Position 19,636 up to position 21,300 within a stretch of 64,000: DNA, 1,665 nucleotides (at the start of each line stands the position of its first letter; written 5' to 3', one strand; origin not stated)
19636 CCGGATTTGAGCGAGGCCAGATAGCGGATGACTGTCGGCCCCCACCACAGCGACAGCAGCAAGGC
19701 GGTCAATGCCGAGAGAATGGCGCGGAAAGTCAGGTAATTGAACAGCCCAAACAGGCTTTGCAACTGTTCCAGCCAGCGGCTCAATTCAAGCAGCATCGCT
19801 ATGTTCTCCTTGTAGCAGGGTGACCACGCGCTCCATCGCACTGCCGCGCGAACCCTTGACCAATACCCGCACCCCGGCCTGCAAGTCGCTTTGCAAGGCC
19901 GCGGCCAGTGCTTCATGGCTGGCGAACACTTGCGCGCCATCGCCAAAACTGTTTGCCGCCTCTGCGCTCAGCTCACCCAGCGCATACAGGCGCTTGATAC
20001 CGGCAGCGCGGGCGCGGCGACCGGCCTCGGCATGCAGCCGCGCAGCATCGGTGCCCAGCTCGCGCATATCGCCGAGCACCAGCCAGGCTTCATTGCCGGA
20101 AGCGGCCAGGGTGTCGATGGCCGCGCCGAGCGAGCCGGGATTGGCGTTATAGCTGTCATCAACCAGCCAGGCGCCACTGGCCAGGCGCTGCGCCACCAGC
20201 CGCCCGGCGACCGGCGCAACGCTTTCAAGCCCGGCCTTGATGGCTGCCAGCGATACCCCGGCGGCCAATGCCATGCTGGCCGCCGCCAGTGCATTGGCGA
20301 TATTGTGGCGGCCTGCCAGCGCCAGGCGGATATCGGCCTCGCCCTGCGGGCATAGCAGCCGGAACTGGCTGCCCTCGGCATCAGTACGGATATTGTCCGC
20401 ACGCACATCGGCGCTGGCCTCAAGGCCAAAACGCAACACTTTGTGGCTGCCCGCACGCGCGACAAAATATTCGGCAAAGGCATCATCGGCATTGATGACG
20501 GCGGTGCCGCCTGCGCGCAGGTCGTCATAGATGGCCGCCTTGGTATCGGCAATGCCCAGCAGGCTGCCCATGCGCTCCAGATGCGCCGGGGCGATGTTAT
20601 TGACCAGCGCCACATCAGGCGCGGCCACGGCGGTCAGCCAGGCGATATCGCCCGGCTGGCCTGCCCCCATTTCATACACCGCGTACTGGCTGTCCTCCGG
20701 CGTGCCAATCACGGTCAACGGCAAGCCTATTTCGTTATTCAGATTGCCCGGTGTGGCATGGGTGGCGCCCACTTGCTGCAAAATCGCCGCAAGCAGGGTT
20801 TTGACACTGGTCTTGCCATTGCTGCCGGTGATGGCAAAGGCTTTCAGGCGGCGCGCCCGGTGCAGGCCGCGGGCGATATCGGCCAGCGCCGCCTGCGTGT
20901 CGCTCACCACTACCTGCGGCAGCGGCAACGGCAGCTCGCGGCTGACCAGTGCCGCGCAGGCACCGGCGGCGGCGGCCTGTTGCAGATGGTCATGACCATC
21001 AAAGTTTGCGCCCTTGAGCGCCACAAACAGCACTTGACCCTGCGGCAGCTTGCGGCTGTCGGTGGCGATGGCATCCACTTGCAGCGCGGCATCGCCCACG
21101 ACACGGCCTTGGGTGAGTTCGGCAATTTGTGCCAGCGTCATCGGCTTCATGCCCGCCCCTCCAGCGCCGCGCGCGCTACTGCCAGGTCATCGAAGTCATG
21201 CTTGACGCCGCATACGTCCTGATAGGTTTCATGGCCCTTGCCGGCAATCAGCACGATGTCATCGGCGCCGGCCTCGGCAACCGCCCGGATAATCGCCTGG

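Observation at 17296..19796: dcw cluster lacks murD: mraY stop overlaps the ftsW start directly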

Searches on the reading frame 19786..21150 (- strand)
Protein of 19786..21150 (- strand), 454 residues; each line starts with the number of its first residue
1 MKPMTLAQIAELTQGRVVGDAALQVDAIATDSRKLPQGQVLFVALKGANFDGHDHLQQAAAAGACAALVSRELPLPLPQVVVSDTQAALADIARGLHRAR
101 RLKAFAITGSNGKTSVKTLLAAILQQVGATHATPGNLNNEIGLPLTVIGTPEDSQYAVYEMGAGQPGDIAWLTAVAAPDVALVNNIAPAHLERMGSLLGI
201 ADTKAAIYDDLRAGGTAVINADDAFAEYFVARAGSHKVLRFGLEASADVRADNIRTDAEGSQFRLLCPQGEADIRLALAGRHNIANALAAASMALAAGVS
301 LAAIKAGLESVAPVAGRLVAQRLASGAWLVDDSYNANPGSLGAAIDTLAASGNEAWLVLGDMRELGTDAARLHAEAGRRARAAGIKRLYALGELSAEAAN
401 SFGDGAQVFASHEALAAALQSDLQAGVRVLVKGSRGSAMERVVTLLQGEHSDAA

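Call 3: search_protein_families(library=pfam, proteins=[window:19786-21150:-])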
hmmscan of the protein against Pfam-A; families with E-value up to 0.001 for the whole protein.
window:19786-21150:- (454 aa): 3 families
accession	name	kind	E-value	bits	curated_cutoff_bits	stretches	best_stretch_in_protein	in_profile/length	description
PF08245.18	Mur_ligase_M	-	2.4e-47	162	24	1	107-293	1-199/200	Mur ligase middle domain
PF02875.26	Mur_ligase_C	-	2.2e-16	61.3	28.4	1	323-435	8-127/127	Mur ligase, glutamate ligase domain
PF01225.30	Mur_ligase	-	4.9e-07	30.5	21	1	26-83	3-60/95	Mur ligase family, catalytic domain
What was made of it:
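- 19786..21150 (-): murF. Pfam Mur_ligase, Mur_ligase_M and Mur_ligase_C (call 3)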
